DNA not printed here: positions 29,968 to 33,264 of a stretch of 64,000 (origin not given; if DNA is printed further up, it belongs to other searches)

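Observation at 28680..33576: Exported, lipid-anchored transhydroxylase-like molybdoenzyme with no obvious quinone- or heme-linked partner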

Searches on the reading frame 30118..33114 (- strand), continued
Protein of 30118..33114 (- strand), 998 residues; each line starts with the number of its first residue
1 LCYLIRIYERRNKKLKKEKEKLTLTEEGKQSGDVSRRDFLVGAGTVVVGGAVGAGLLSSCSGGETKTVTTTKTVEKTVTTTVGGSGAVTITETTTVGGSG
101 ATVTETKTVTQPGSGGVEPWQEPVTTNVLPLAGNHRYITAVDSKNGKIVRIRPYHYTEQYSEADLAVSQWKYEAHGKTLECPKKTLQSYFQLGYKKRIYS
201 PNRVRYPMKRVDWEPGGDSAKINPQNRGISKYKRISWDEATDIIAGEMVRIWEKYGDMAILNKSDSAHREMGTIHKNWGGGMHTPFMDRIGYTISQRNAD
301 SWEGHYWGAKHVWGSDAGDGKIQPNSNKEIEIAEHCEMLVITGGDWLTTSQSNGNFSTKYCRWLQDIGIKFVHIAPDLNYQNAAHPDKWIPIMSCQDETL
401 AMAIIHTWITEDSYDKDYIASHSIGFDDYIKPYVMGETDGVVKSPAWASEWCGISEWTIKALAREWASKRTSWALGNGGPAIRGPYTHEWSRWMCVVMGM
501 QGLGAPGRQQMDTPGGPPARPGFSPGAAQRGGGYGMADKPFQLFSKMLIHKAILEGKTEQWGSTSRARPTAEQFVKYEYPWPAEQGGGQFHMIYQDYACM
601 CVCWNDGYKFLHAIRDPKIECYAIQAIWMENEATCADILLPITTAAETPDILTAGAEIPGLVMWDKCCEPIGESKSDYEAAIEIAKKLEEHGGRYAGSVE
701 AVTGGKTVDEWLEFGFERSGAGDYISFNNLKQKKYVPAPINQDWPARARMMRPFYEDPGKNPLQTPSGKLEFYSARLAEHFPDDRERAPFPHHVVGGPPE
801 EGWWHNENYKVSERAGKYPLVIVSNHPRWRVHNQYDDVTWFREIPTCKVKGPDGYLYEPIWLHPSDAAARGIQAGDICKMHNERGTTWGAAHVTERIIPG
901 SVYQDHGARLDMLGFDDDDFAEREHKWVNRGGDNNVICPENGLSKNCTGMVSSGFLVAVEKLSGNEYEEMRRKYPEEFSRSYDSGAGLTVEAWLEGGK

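Call 22: find_encoding_contigs(protein=P0003, flank=10000, max_places=2)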
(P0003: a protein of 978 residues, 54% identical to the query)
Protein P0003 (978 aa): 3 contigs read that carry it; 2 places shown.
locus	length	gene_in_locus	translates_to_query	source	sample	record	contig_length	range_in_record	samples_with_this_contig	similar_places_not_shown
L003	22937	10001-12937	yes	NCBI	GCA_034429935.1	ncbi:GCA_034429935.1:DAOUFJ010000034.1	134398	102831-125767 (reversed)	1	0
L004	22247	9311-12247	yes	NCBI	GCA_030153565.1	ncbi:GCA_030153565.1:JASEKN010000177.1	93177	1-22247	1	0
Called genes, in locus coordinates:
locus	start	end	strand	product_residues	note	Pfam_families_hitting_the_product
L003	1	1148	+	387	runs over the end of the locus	PF01408:GFO_IDH_MocA (weak), PF02670:DXP_reductoisom, PF08436:DXP_redisom_C, PF13288:DXPR_C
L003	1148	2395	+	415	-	PF02163:Peptidase_M50, PF00595:PDZ, PF04495:GRASP55_65 (faint), PF13180:PDZ_2, PF14685:PDZ_Tricorn (weak), PF17820:PDZ_6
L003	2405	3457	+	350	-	PF04551:GcpE, PF26540:GcpE_C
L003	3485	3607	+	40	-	-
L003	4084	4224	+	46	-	PF18930:DUF5679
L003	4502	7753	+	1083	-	PF08450:SGL (faint), PF23748:Beta-prop_LRRK2 (faint), PF07494:Reg_prop (weak), PF07495:Y_Y_Y, PF02518:HATPase_c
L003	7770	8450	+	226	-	PF00072:Response_reg, PF00486:Trans_reg_C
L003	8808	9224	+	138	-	PF00072:Response_reg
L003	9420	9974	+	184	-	-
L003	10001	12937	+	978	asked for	PF21423:AhtL-like_1st (faint), PF00384:Molybdopterin, PF01568:Molydop_binding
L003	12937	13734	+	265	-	PF12838:Fer4_7 (faint), PF13187:Fer4_9 (faint), PF13247:Fer4_11, PF00037:Fer4 (weak), PF12797:Fer4_2 (weak), PF13620:CarboxypepD_reg, PF13715:CarbopepD_reg_2 (weak)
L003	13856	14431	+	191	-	-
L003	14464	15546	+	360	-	PF01136:Peptidase_U32 (weak)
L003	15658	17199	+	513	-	PF02310:B12-binding, PF04055:Radical_SAM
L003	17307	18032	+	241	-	-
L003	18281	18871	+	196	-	PF04205:FMN_bind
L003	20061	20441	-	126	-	PF20393:Pro_CA_2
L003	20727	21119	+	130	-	-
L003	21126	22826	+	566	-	PF00587:tRNA-synt_2b, PF04073:tRNA_edit, PF03129:HGTP_anticodon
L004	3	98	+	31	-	?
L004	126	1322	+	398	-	PF00926:DHBP_synthase, PF00925:GTP_cyclohydro2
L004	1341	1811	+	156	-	PF00885:DMRL_synthase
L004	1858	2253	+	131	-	-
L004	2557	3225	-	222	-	-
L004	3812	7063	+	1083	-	PF08450:SGL (faint), PF23748:Beta-prop_LRRK2 (faint), PF07494:Reg_prop (weak), PF07495:Y_Y_Y, PF02518:HATPase_c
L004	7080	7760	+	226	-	PF00072:Response_reg, PF00486:Trans_reg_C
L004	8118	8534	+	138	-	PF00072:Response_reg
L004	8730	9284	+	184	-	-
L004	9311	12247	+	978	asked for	PF21423:AhtL-like_1st (faint), PF00384:Molybdopterin, PF01568:Molydop_binding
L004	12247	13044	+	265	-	PF12838:Fer4_7 (faint), PF13187:Fer4_9 (faint), PF13247:Fer4_11, PF00037:Fer4 (weak), PF12797:Fer4_2 (weak), PF13620:CarboxypepD_reg, PF13715:CarbopepD_reg_2 (weak)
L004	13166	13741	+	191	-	-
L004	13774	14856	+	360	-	PF01136:Peptidase_U32 (weak)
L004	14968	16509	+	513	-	PF02310:B12-binding, PF04055:Radical_SAM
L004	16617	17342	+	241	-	-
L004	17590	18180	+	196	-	PF04205:FMN_bind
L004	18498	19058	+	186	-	PF13518:HTH_28 (weak), PF13551:HTH_29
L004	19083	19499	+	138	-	PF13683:rve_3 (weak)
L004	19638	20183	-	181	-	PF04205:FMN_bind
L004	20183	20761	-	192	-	PF07291:MauE, PF07681:DoxX (weak)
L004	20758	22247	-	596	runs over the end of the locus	PF02310:B12-binding, PF04055:Radical_SAM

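Call 23: find_encoding_contigs(protein=P0008, flank=10000, max_places=2)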
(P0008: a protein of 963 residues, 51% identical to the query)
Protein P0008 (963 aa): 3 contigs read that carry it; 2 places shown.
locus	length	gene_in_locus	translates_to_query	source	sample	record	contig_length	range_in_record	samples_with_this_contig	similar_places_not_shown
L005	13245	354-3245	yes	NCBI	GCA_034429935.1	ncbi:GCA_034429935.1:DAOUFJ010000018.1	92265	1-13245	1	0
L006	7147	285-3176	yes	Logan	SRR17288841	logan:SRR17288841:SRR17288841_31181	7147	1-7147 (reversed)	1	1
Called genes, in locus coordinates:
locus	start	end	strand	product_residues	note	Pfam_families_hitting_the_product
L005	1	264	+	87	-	?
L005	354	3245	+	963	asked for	PF21423:AhtL-like_1st (weak), PF00384:Molybdopterin, PF01568:Molydop_binding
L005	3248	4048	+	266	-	PF00037:Fer4 (faint), PF12797:Fer4_2 (faint), PF12838:Fer4_7 (faint), PF13187:Fer4_9 (faint), PF13247:Fer4_11, PF13620:CarboxypepD_reg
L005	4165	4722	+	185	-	-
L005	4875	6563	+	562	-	PF02310:B12-binding, PF04055:Radical_SAM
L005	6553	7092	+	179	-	PF04205:FMN_bind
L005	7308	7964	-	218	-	PF02492:cobW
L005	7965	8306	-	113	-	PF01155:HypA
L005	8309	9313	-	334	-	PF00586:AIRS, PF02769:AIRS_C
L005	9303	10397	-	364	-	PF01924:HypD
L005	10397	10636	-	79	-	PF01455:HupF_HypC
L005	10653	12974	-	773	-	PF00708:Acylphosphatase, PF07503:zf-HYPF, PF01300:Sua5_yciO_yrdC, PF17788:HypF_C, PF00814:TsaD (faint), PF22521:HypF_C_2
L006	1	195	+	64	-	?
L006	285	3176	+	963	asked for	PF21423:AhtL-like_1st (weak), PF00384:Molybdopterin, PF01568:Molydop_binding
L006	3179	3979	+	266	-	PF00037:Fer4 (faint), PF12797:Fer4_2 (faint), PF12838:Fer4_7 (faint), PF13187:Fer4_9 (faint), PF13247:Fer4_11, PF13620:CarboxypepD_reg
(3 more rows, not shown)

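Call 28: find_encoding_contigs(protein=P0024, flank=10000, max_places=1)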
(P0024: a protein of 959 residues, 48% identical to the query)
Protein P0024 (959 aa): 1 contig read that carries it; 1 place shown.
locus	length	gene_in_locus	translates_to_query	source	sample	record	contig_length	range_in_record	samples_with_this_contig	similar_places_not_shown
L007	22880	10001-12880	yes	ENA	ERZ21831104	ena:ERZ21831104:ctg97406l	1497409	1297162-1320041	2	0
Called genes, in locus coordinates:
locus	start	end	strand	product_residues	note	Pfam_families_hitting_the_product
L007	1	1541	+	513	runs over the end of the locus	PF02310:B12-binding, PF04055:Radical_SAM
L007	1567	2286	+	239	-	-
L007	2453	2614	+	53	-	-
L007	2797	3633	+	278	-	PF01292:Ni_hydr_CYTB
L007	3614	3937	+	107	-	-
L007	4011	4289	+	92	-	PF01527:HTH_Tnp_1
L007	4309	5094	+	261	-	PF13276:HTH_21, PF00665:rve, PF13683:rve_3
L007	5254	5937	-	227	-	PF00072:Response_reg, PF00486:Trans_reg_C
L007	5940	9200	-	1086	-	PF07494:Reg_prop (weak), PF08450:SGL (faint), PF23748:Beta-prop_LRRK2 (faint), PF07495:Y_Y_Y, PF00512:HisKA (weak), PF02518:HATPase_c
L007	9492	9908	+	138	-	PF00072:Response_reg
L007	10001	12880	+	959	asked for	PF21423:AhtL-like_1st, PF00384:Molybdopterin, PF01568:Molydop_binding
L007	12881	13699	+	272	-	PF12838:Fer4_7 (faint), PF13247:Fer4_11, PF13187:Fer4_9 (weak), PF00037:Fer4, PF13237:Fer4_10 (weak), PF13620:CarboxypepD_reg (weak)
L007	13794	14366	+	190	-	-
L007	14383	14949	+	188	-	-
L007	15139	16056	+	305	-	-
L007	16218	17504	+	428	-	PF05697:Trigger_N, PF05698:Trigger_C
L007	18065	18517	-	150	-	-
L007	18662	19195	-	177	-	PF07508:Recombinase, PF13408:Zn_ribbon_recom (weak)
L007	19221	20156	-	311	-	PF13276:HTH_21, PF00665:rve, PF13683:rve_3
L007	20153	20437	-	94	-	PF01527:HTH_Tnp_1, PF13518:HTH_28 (weak)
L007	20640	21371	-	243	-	PF13276:HTH_21, PF00665:rve, PF13683:rve_3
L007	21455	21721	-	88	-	PF01527:HTH_Tnp_1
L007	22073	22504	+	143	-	PF00072:Response_reg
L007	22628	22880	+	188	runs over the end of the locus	-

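Call 29: find_encoding_contigs(protein=P0021, flank=10000, max_places=1)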
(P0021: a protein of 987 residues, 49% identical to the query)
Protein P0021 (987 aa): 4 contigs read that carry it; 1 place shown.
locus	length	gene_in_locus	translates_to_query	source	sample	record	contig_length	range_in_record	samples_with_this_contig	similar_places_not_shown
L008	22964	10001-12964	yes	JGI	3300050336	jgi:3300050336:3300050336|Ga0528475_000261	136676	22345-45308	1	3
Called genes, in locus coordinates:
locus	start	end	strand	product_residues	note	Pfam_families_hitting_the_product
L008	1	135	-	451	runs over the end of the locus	PF09594:GT87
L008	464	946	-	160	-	PF00583:Acetyltransf_1, PF13673:Acetyltransf_10, PF13508:Acetyltransf_7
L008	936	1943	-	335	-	PF02655:ATP-grasp_3, PF07478:Dala_Dala_lig_C, PF13535:ATP-grasp_4 (faint)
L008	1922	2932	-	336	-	PF01071:GARS_A (weak), PF02655:ATP-grasp_3 (faint), PF07478:Dala_Dala_lig_C, PF13535:ATP-grasp_4 (faint)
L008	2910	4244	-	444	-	PF04055:Radical_SAM, PF12544:LAM_C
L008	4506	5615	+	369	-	PF02073:Peptidase_M29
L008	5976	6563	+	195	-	PF02511:Thy1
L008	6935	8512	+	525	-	PF00989:PAS (weak), PF13188:PAS_8 (faint), PF08448:PAS_4 (faint), PF13426:PAS_9, PF08447:PAS_3, PF00512:HisKA, PF02518:HATPase_c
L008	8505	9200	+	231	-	PF00072:Response_reg, PF00486:Trans_reg_C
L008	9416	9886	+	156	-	PF00072:Response_reg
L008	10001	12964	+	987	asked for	PF21423:AhtL-like_1st (weak), PF00384:Molybdopterin, PF01568:Molydop_binding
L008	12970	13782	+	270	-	PF13237:Fer4_10 (weak), PF13247:Fer4_11, PF12838:Fer4_7 (weak), PF00037:Fer4, PF12797:Fer4_2 (weak), PF12837:Fer4_6 (weak), PF13237:Fer4_10 (weak), PF13620:CarboxypepD_reg, +2 more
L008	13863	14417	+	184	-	-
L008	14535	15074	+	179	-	PF04205:FMN_bind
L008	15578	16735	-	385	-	PF07143:AttH, PF17186:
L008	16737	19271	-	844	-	PF12704:MacB_PCD, PF02687:FtsX, PF12704:MacB_PCD, PF02687:FtsX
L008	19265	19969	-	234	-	PF00005:ABC_tran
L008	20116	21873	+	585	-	PF02463:SMC_N, PF13175:AAA_15, PF13476:AAA_23, PF13555:AAA_29 (faint)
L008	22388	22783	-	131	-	PF06339:Ectoine_synth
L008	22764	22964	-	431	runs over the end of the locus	PF00202:Aminotran_3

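Call 30: find_encoding_contigs(protein=P0007, flank=10000, max_places=1)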
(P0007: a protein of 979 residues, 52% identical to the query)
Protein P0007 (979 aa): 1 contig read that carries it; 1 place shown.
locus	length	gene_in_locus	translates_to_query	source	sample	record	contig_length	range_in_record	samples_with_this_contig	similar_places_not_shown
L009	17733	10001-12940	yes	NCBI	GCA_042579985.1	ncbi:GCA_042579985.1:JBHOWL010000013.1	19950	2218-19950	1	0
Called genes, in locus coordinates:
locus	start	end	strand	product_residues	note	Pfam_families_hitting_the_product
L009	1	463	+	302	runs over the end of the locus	PF03167:UDG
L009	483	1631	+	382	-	-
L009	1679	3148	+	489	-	PF11074:DUF2779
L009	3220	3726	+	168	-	-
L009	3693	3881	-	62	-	-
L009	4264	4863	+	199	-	PF04326:SLFN_AlbA_2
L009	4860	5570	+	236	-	-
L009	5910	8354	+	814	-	PF00989:PAS, PF13188:PAS_8, PF13426:PAS_9, PF00989:PAS, PF13426:PAS_9, PF08447:PAS_3, PF00989:PAS, PF13426:PAS_9, +7 more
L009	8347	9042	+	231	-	PF00072:Response_reg, PF00486:Trans_reg_C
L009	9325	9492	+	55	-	-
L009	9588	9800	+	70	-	-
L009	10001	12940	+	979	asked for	PF21423:AhtL-like_1st, PF00384:Molybdopterin, PF01568:Molydop_binding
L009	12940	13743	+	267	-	PF12838:Fer4_7 (faint), PF13187:Fer4_9 (faint), PF13247:Fer4_11, PF12797:Fer4_2 (weak), PF13237:Fer4_10 (weak), PF00037:Fer4 (weak), PF13620:CarboxypepD_reg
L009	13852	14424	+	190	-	-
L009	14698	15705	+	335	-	PF11322:DUF3124 (faint)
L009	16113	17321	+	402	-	-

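Call 56: find_encoding_contigs(protein=P0076, flank=7000, max_places=1)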
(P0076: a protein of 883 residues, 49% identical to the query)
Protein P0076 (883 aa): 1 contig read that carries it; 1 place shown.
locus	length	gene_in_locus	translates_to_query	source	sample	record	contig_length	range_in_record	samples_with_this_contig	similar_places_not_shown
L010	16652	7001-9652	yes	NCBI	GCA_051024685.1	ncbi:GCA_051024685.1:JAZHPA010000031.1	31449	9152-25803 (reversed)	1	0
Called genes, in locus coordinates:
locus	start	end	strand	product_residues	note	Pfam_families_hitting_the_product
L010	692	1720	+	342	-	PF08240:ADH_N, PF00107:ADH_zinc_N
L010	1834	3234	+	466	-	PF00083:Sugar_tr (weak), PF06609:TRI12 (weak), PF07690:MFS_1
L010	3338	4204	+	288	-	PF00106:adh_short, PF08659:KR (weak), PF13561:adh_short_C2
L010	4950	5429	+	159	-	PF00903:Glyoxalase, PF13669:Glyoxalase_4, PF22677:Ble-like_N (faint)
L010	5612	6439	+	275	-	PF00196:GerE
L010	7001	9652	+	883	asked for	PF21423:AhtL-like_1st (weak), PF00384:Molybdopterin, PF01568:Molydop_binding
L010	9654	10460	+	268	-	PF13247:Fer4_11, PF12838:Fer4_7 (weak), PF13187:Fer4_9 (weak), PF00037:Fer4, PF12797:Fer4_2 (weak), PF12837:Fer4_6, PF13237:Fer4_10 (weak), PF13620:CarboxypepD_reg, +2 more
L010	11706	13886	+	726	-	PF04879:Molybdop_Fe4S4, PF00384:Molybdopterin, PF01568:Molydop_binding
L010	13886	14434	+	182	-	PF13237:Fer4_10 (faint), PF14697:Fer4_21 (faint), PF12838:Fer4_7 (weak), PF13247:Fer4_11, PF13187:Fer4_9 (weak), PF00037:Fer4, PF12797:Fer4_2 (weak), PF12837:Fer4_6 (weak)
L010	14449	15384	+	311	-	PF03916:NrfD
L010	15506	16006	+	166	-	PF13508:Acetyltransf_7 (weak)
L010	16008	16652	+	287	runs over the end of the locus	PF09837:DUF2064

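Call 57: find_encoding_contigs(protein=P0096, flank=7000, max_places=1)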
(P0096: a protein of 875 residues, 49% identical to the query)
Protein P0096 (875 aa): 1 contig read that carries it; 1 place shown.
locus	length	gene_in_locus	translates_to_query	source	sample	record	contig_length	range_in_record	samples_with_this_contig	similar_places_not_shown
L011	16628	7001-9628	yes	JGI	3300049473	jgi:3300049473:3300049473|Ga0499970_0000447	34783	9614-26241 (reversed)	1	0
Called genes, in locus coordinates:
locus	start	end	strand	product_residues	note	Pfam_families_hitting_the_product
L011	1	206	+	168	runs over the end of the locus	-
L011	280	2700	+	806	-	PF01326:PPDK_N, PF00391:PEP-utilizers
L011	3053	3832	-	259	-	PF00106:adh_short, PF01370:Epimerase (weak), PF08659:KR, PF23441:SDR (weak), PF13561:adh_short_C2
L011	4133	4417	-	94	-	PF01713:Smr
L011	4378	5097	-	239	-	-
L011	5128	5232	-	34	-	-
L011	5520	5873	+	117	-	-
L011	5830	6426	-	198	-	-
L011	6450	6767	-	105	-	PF01370:Epimerase, PF13460:NAD_binding_10 (weak)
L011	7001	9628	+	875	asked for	PF21423:AhtL-like_1st, PF00384:Molybdopterin, PF01568:Molydop_binding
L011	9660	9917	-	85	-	-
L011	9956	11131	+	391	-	PF01554:MatE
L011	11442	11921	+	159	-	-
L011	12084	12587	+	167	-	PF00383:dCMP_cyt_deam_1, PF14437:MafB19-deam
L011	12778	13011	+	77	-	PF12675:DUF3795 (weak)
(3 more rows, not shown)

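Call 58: find_encoding_contigs(protein=P0004, flank=7000, max_places=1)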
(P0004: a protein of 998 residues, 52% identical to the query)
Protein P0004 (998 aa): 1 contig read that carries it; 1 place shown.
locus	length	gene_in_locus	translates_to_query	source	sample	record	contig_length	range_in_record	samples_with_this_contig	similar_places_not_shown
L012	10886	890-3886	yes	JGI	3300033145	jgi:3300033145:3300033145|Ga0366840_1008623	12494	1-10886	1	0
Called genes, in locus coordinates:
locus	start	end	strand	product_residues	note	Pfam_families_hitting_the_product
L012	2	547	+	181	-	?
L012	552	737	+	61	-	-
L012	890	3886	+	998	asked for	PF00384:Molybdopterin, PF01568:Molydop_binding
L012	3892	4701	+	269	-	PF12838:Fer4_7 (faint), PF13237:Fer4_10 (faint), PF13187:Fer4_9 (faint), PF13247:Fer4_11, PF00037:Fer4 (weak), PF12797:Fer4_2 (weak), PF13620:CarboxypepD_reg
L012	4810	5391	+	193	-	-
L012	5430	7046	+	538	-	PF02310:B12-binding, PF04055:Radical_SAM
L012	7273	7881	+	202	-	PF04205:FMN_bind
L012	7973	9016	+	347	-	PF11322:DUF3124 (faint)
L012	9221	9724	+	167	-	PF07282:Cas12f1-like_TNB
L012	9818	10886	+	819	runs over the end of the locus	PF00072:Response_reg, PF16177:ACAS_N, PF00501:AMP-binding, PF13193:AMP-binding_C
